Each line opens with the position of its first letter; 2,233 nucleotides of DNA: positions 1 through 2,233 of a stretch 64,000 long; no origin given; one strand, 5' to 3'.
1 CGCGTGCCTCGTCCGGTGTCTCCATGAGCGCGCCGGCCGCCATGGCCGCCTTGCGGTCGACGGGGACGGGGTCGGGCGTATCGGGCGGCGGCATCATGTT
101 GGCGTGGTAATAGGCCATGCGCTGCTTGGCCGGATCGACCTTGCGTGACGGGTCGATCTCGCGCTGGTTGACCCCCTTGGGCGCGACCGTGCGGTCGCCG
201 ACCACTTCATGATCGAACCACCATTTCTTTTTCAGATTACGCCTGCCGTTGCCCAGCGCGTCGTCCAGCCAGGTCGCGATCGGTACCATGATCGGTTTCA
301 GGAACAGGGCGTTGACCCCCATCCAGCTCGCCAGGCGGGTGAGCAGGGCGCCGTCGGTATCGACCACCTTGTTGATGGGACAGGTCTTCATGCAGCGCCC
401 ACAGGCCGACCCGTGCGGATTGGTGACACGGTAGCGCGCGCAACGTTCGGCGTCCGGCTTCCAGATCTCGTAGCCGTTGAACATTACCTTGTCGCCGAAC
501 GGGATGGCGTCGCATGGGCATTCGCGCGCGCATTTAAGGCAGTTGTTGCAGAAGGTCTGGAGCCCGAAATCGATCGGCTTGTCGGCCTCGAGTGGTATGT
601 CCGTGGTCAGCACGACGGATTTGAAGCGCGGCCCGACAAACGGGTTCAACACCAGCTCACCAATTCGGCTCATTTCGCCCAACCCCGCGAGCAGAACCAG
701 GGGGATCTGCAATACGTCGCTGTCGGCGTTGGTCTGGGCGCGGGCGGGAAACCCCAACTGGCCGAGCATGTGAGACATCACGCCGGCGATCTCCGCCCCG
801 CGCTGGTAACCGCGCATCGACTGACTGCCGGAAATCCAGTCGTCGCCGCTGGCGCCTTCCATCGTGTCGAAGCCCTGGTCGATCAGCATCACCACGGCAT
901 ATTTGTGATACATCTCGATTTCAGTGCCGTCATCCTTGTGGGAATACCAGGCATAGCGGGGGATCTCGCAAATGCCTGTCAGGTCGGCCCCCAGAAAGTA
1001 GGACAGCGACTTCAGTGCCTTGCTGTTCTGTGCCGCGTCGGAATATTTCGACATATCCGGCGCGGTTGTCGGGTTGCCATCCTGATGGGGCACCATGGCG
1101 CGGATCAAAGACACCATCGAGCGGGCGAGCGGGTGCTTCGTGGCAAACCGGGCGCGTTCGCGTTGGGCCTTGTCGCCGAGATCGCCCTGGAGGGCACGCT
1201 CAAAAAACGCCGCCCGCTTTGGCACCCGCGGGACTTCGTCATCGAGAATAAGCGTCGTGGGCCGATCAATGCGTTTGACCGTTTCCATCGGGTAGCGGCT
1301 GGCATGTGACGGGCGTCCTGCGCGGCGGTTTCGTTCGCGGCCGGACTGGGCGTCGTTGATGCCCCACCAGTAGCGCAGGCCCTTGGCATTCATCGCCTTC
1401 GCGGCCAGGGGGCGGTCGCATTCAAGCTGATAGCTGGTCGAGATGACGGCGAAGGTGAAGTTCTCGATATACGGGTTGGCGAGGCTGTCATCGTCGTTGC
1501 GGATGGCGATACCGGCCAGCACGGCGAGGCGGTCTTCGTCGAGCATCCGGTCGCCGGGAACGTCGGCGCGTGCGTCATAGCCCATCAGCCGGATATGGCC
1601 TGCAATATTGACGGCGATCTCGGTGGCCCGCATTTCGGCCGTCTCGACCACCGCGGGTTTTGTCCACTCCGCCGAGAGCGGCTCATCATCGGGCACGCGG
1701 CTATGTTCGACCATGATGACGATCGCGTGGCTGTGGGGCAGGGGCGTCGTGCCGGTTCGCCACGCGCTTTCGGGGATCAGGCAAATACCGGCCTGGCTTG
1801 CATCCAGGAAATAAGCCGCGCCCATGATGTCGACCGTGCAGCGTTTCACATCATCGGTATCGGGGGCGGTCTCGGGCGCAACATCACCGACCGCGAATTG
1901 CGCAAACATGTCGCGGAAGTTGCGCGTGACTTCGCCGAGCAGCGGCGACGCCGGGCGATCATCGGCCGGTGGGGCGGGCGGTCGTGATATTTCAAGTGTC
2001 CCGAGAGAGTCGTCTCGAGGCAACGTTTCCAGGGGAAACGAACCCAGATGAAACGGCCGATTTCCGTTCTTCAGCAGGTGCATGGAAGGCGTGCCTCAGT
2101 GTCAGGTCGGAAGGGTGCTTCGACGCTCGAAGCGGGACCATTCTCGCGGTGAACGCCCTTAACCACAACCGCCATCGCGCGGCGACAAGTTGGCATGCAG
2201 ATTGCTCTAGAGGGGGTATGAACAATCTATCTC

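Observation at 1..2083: Cytoplasmic reductive-dehalogenase-like (RdhA) gene in an aerobic-type alphaproteobacterial context, not in the ORF track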

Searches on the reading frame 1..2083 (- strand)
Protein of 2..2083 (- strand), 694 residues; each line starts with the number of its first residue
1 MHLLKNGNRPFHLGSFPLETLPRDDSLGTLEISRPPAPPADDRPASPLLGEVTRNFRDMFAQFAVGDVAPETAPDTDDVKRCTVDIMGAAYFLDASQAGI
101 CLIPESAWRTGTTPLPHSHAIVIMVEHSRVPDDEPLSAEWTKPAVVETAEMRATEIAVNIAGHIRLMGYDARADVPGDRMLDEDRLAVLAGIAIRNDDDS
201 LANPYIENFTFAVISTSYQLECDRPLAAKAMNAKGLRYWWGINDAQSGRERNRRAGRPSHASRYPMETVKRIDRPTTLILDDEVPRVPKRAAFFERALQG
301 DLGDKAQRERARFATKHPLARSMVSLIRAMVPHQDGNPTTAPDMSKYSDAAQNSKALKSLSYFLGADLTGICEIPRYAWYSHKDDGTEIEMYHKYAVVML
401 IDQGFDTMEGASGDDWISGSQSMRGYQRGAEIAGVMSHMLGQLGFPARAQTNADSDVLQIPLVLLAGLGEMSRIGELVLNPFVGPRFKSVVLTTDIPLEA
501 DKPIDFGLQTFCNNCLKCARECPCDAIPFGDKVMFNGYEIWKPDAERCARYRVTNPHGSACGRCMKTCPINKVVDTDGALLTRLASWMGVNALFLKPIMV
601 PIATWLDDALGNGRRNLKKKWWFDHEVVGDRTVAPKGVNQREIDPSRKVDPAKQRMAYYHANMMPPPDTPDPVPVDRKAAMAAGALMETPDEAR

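Call 3: search_protein_families(library=pfam, proteins=[window:1-2083:-], max_evalue=1)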
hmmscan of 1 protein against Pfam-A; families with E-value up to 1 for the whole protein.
window:1-2083:- (694 aa): 13 families
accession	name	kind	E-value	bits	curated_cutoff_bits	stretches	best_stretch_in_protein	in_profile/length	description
PF12838.12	Fer4_7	-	2.1e-05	25.3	27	1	512-570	2-50/52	4Fe-4S dicluster domain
PF13187.11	Fer4_9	-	0.0021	18.5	27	1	512-528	2-18/52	4Fe-4S dicluster domain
PF00037.32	Fer4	-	0.0074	16.5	21.1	2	511-527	7-23/24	4Fe-4S binding domain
PF12837.12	Fer4_6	-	0.012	16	25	2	512-527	9-24/24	4Fe-4S binding domain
PF13484.11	Fer4_16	-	0.037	15.2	30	1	512-571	2-66/66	4Fe-4S double cluster binding domain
PF13534.11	Fer4_17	-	0.13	13.2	22.2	0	560-578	4-22/61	4Fe-4S dicluster domain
PF10414.14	CysG_dimeriser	-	0.18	12.1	23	1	284-312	20-48/58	Sirohaem synthase dimerisation region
PF00353.25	HemolysinCabind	-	0.21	12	23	1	404-420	5-21/36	RTX calcium-binding nonapeptide repeat (4 copies)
PF13237.11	Fer4_10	-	0.29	11.5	25.5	1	560-570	11-21/53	4Fe-4S dicluster domain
PF12797.12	Fer4_2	-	0.42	11.1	24.5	0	510-523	8-21/22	4Fe-4S binding domain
PF14697.11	Fer4_21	-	0.54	10.9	35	0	511-574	7-57/59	4Fe-4S dicluster domain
PF25160.1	LdpA_Fe-S-bd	-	0.71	10.1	27.6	0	518-573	9-43/49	LdpA Fe-S cluster-binding domain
PF13183.11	Fer4_8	-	0.96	10.5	27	0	561-574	8-21/68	4Fe-4S dicluster domain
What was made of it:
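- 377..550 (-): Two [4Fe-4S] binding motifs: C512/C515/C518/C522 (window 515..550) and C548 + C561/C564/C568 (window 377..442). The substrate-binding R552 is at 428..430. Fer4_7 hit at residues 512-570 (call 3).
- On Catabolic (non-respiratory) reductive dehalogenase, stand-alone NpRdhA-type subfamily: No hit at E<=1 (call 3).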

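Call 4: search_protein_families(library=ncbifam, proteins=[window:1-2083:-], max_evalue=1)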
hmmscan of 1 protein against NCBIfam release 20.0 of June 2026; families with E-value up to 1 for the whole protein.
window:1-2083:- (694 aa): 25 families
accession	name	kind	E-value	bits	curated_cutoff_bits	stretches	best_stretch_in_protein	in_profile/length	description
TIGR02486.1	RDH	subfamily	2.3e-46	159.1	160.35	2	380-572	72-280/314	reductive dehalogenase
TIGR00276.1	TIGR00276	equivalog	6.4e-05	22.1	200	1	456-533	130-202/337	tRNA epoxyqueuosine(34) reductase QueG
NF033683.1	di_4Fe-4S_YfhL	equivalog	0.0011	19.3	86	1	510-577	7-63/80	YfhL family 4Fe-4S dicluster ferredoxin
NF058577.1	FdxA_fam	equivalog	0.0014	18.8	65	1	511-571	8-51/52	4Fe-4S ferredoxin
NF042909.1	FMH_DH_FwdF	exception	0.0052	15.9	375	1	511-573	258-311/336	tungsten-dependent formylmethanofuran dehydrogenase subunit FwdF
TIGR01971.1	NuoI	subfamily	0.015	14.8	113.05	1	511-576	43-101/121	NADH-quinone oxidoreductase, chain I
TIGR04105.1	FeFe_hydrog_B1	subfamily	0.018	13.8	450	1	510-576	142-208/462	monomeric [FeFe] hydrogenase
NF004537.0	PRK05888.1-3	equivalog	0.022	14.3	163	1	512-573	70-130/204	NADH-quinone oxidoreductase subunit NuoI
TIGR04270.1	Rama_corrin_act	subfamily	0.043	12.2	500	1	512-573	480-527/534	methylamine methyltransferase corrinoid protein reductive activase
TIGR03315.1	Se_ygfK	equivalog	0.054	10.9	835.3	1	506-534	917-945/1012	putative selenate reductase subunit YgfK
NF038196.1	ferrodoxin_EFR1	subfamily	0.069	13.2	75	1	509-532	211-234/242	EFR1 family ferrodoxin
NF045480.1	FdxA_Actino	equivalog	0.085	13.1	125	0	518-598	17-79/107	ferredoxin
TIGR01944.1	rnfB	subfamily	0.087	12.4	68.7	1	511-534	114-137/190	RnfABCDGE type electron transport complex subunit B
NF045490.1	FdxA_Protbact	equivalog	0.088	13.1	135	0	512-529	40-57/104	ferredoxin FdxA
NF006446.0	PRK08764.1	equivalog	0.21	11.5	220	1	509-535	85-111/139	Rnf electron transport complex subunit RnfB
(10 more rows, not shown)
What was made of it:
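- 569..1126 (-): Cobalamin-binding core (about residues 320-505). It holds Y426 (806..808), S422 and M423; the catalytic K488 is at 620..622. TIGR02486 RDH model matches residues 380-572 (call 4).
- On Catabolic (non-respiratory) reductive dehalogenase, stand-alone NpRdhA-type subfamily: The fragment scores 159.1 bits against a cut-off of 160.35 (call 4).
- The fragment scores 1.2 bits under the TIGR02486 cut-off (call 4). TIGR00276 gives 22 bits against a cut-off of 200 (call 4).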

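Call 5: search_solved_structures(query=window:1-2083:-, max_evalue=1, show_alignments=2)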
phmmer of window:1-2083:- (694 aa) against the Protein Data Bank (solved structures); distinct sequences matched with E-value up to 1: 9.
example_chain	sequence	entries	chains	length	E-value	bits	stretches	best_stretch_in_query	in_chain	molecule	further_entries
4ras_A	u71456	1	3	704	9.4e-192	642.2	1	1-694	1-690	Oxidoreductase, NAD-binding/iron-sulfur cluster-binding protein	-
6zxu_A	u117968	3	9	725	1e-191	642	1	1-694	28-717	Oxidoreductase, NAD-binding/iron-sulfur cluster-binding protein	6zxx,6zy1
6zy0_A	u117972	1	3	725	3.7e-191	640.2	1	1-694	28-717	Oxidoreductase, NAD-binding/iron-sulfur cluster-binding protein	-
4uqu_A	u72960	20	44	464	4.9e-22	81.2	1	460-621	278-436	TETRACHLOROETHENE REDUCTIVE DEHALOGENASE CATALYTIC SUBUNIT PCEA | TETRACHLOROETHENE REDUCTIVE DEHALOGENASE CATALYTIC SUBUNIT | Tetrachloroethene reductive dehal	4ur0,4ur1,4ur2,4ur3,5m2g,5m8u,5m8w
8q4h_A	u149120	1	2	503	3.3e-20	75.2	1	394-576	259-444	Tetrachloroethene reductive dehalogenase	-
5d08_A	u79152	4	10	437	0.061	14.8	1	466-575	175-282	Epoxyqueuosine reductase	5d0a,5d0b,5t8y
2zvs_A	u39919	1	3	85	0.19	13.2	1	511-579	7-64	Uncharacterized ferredoxin-like protein yfhL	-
8e9g_I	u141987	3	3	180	0.52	11.7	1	511-574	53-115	NADH-quinone oxidoreductase subunit I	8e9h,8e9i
2bz0_A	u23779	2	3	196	0.64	11.4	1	361-410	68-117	GTP CYCLOHYDROLASE II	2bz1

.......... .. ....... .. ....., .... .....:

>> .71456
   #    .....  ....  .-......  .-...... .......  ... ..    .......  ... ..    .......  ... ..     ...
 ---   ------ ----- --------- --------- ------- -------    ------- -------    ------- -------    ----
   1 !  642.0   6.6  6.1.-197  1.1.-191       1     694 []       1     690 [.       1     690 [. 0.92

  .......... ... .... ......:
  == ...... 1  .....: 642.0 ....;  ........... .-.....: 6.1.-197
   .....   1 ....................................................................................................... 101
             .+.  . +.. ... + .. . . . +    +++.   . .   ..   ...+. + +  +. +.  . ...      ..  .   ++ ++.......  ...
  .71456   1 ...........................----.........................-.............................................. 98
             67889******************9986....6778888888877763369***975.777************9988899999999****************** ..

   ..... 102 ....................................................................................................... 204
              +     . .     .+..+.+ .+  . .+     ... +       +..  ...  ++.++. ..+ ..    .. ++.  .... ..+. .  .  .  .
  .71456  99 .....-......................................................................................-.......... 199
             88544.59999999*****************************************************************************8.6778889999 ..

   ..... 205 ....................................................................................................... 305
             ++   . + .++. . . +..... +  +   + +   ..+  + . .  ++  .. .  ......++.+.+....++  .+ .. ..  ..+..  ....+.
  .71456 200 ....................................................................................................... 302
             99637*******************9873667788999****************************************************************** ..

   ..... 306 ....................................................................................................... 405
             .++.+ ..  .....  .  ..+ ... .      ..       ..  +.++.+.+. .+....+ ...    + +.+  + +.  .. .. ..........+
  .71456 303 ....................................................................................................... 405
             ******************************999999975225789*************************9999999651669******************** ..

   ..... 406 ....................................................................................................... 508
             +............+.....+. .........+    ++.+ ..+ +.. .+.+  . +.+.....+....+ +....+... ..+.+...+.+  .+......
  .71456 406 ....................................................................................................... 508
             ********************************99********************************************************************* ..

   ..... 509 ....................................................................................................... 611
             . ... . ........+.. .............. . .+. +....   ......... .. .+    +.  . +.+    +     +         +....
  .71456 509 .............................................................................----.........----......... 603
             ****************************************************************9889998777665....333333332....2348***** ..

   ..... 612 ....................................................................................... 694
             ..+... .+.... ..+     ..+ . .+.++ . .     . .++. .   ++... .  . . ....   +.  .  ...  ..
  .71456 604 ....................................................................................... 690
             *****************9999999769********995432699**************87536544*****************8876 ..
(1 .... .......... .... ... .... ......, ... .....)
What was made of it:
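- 1..2083 (-): rdhA: partial CDS (694 of about 739 codons) for a stand-alone catabolic reductive dehalogenase. The start is ATG 2083; the 3' end (about 45 codons of low-complexity tail) lies beyond the left edge of the window. 4RAS E 9.4e-192 over residues 1-694 vs 1-690 (call 5).
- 1184..2083 (-): N-terminal region (about residues 1-300), homologous to the vestigial, non-cobalamin-binding duplicate of the core domain that marks catabolic RdhAs. Aligns with NpRdhA residues 1-300 (call 5).
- On Catabolic (non-respiratory) reductive dehalogenase, stand-alone NpRdhA-type subfamily: Residues 1-300 align with the NpRdhA N-domain (call 5).
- Closest known: Respiratory RdhAs. Same: They share the cobalamin core and two [4Fe-4S] clusters (E 5e-22 and 3e-20 over residues about 394-621, call 5).
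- Sequence: 4RAS_A E 9.4e-192 over the full length; PceA E 5e-22; QueG E 0.06 (call 5). QueG 5D08 scores E 0.06 against 9e-192 for NpRdhA (call 5). It shares the cobalamin core and the two Fe-S motifs with PceA (E 5e-22, call 5).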

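Call 8: find_homologous_proteins(query=window:1-2083:-, max_evalue=1e-10)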
Query window:1-2083:- (694 aa): 3146 proteins with E <= 1e-10 among 8000 candidates; the best 120 are listed.
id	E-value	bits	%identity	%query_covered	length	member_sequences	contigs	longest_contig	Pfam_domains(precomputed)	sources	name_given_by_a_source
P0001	0.0e+0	1517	92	100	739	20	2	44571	PF12838.13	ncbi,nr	ncbi:MAG: Fe-S protein [Rhodospirillaceae bacterium]|nr:Fe-S protein [Rhodospirillaceae bacterium] M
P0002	0.0e+0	1479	90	100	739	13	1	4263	PF12838.13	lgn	-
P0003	0.0e+0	1423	89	100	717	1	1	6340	PF12838.13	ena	-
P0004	0.0e+0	1328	80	100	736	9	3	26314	PF12838.13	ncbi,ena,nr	ncbi:MAG: Fe-S protein [Rhodospirillaceae bacterium]|nr:Fe-S protein [Rhodospirillaceae bacterium]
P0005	0.0e+0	1320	81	100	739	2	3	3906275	PF12838.13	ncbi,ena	-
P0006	0.0e+0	1313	80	100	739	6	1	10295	PF12838.13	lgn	-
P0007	0.0e+0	1307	80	100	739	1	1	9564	PF12838.13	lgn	-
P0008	0.0e+0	1303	79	100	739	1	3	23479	PF12838.13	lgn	-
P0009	0.0e+0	1301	80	100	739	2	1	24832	PF12838.13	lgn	-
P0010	0.0e+0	1294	79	100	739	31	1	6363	PF12838.13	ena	-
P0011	0.0e+0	1282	79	100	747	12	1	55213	PF12838.13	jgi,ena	-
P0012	0.0e+0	1278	78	100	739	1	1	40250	PF12838.13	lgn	-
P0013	0.0e+0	1252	77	100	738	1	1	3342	PF12838.13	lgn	-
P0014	0.0e+0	1225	75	100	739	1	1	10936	PF12838.13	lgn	-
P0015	0.0e+0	1192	74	99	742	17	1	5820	PF12838.13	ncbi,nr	ncbi:MAG: Fe-S protein [Alphaproteobacteria bacterium]|nr:Fe-S protein [Alphaproteobacteria bacteriu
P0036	0.0e+0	1087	68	99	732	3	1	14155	-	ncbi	-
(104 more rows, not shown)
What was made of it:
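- All 120 closest proteins are 700-832 aa (call 8). Some public sources name homologs 'Fe-S protein', 'ferredoxin' or 'epoxyqueuosine reductase QueG' (call 8).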

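Call 10: find_encoding_contigs(protein=P0001, flank=10000, max_places=4)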
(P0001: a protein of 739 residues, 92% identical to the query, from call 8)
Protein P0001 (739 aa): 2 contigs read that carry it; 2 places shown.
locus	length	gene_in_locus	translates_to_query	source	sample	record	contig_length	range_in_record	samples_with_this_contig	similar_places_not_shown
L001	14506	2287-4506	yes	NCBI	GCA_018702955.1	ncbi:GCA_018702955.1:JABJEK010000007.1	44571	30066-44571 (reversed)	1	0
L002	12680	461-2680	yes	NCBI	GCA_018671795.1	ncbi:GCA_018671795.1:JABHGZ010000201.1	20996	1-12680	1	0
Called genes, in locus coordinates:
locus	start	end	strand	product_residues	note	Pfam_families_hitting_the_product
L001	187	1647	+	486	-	PF00072:Response_reg, PF00158:Sigma54_activat, PF14532:Sigma54_activ_2, PF07728:AAA_5 (weak), PF25601:AAA_lid_14, PF02954:HTH_8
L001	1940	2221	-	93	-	-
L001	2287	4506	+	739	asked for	PF12838:Fer4_7 (weak)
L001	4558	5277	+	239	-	PF00561:Abhydrolase_1, PF12146:Hydrolase_4 (weak), PF12697:Abhydrolase_6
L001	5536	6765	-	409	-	PF04909:Amidohydro_2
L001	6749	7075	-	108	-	-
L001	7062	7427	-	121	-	PF00355:Rieske, PF13806:Rieske_2 (faint), PF22543:Rieske_4 (faint)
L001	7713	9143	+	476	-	-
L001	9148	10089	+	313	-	PF02219:MTHFR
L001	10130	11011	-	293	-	PF00753:Lactamase_B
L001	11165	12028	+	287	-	PF02668:TauD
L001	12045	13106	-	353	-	PF03976:PPK2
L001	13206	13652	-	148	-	PF13279:4HBT_2, PF03061:4HBT (weak)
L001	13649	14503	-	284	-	PF13593:SBF_like, PF01758:SBF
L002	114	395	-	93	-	-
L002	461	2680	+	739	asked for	PF12838:Fer4_7 (weak)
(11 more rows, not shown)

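Call 11: find_related_loci(query=window:1-2083:-, collection=genome_contigs, flank=10000)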
Query window:1-2083:- (694 aa) in genome_contigs; peptide patterns used: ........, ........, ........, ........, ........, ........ (x = any residue, [..] = any of these).
600 stretches matched a pattern (row limit reached: there are more); 594 encode a relative of the query (tblastn E <= 1e-3); the best 80 are kept; 80 distinct loci.
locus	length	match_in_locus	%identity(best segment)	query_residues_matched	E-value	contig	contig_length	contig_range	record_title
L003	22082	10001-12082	97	1-694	0e+0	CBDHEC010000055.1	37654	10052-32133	MAG: Alphaproteobacteria bacterium isolate 1c81f69c-037a-4853-b6df-20dfcc48d13e genome assembly, contig: contig_55, whol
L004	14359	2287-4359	92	1-691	0e+0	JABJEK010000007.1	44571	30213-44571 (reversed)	MAG: Rhodospirillaceae bacterium isolate SI074_bin10 k141_73239, whole genome shotgun sequence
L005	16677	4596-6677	80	1-694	0e+0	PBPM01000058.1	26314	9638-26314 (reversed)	MAG: Rhodospirillaceae bacterium isolate RS361 TaraRedSea_contig_28451, whole genome shotgun sequence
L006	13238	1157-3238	79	1-694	0e+0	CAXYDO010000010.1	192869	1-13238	MAG: uncultured Alphaproteobacteria bacterium isolate FRAM_RAS_F4_11_2016-MAG_9 genome assembly, contig: FRAM_RAS_F4_11_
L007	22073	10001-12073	73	5-694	0e+0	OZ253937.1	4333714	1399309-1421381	MAG: Alphaproteobacteria bacterium isolate 26bd64c0-0f2d-4e52-a063-61ff611ccdf2 genome assembly, chromosome: 1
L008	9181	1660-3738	69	1-694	0e+0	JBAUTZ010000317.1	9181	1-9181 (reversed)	MAG: Burkholderiales bacterium isolate MFD01873_ilm_asm_bin12 k127_168212, whole genome shotgun sequence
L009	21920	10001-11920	70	1-694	0e+0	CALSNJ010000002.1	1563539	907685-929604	MAG: uncultured Alphaproteobacteria bacterium isolate K_MB42 genome assembly, contig: scaffold_12713_K_MB42, whole genom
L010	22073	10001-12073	67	5-694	0e+0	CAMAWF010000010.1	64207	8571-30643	MAG: Rhizobium sp. Q54 isolate MaH-09apr19-191 genome assembly, contig: MaH-09apr19-C790, whole genome shotgun sequence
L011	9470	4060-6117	67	8-692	0e+0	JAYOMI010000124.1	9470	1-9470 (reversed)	MAG: Rhodospirillaceae bacterium isolate 139571_S172_concoct_bins.tsv.189 NODE_6697_length_9470_cov_5.195964, whole geno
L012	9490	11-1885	72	69-692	0e+0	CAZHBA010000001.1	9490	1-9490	MAG TPA_asm: uncultured Rhodospirillaceae bacterium isolate SRP260945_co2_420 genome assembly, contig: k141_2143238, who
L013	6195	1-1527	86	5-694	0e+0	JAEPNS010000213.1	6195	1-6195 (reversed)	MAG: Alphaproteobacteria bacterium isolate HXMU1420-4 NODE_213_length_6195_cov_3.393266, whole genome shotgun sequence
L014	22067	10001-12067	66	5-694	0e+0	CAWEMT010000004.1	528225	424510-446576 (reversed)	MAG: uncultured Alphaproteobacteria bacterium isolate MFD02416.bin.1.57 genome assembly, contig: contig_6407, whole geno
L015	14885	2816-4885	67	5-694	0e+0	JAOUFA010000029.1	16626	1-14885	MAG: Betaproteobacteria bacterium isolate 4_1_July_SF_Bin28 4_1_July_SF_Bin28_scaffold_1479_c1, whole genome shotgun seq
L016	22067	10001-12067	65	5-693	0e+0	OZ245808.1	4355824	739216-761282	MAG: Sneathiella sp. isolate 08a295f6-9e11-4336-b638-1630ba82a4f3 genome assembly, chromosome: 1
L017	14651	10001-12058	64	5-694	0e+0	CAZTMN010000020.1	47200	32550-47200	MAG TPA_asm: uncultured Beijerinckia sp. isolate SRP134809_co1_622 genome assembly, contig: NODE_1298_length_47200_cov_5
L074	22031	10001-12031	47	1-681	0e+0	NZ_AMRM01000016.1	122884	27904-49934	Nitratireductor pacificus pht-3B contig16, whole genome shotgun sequence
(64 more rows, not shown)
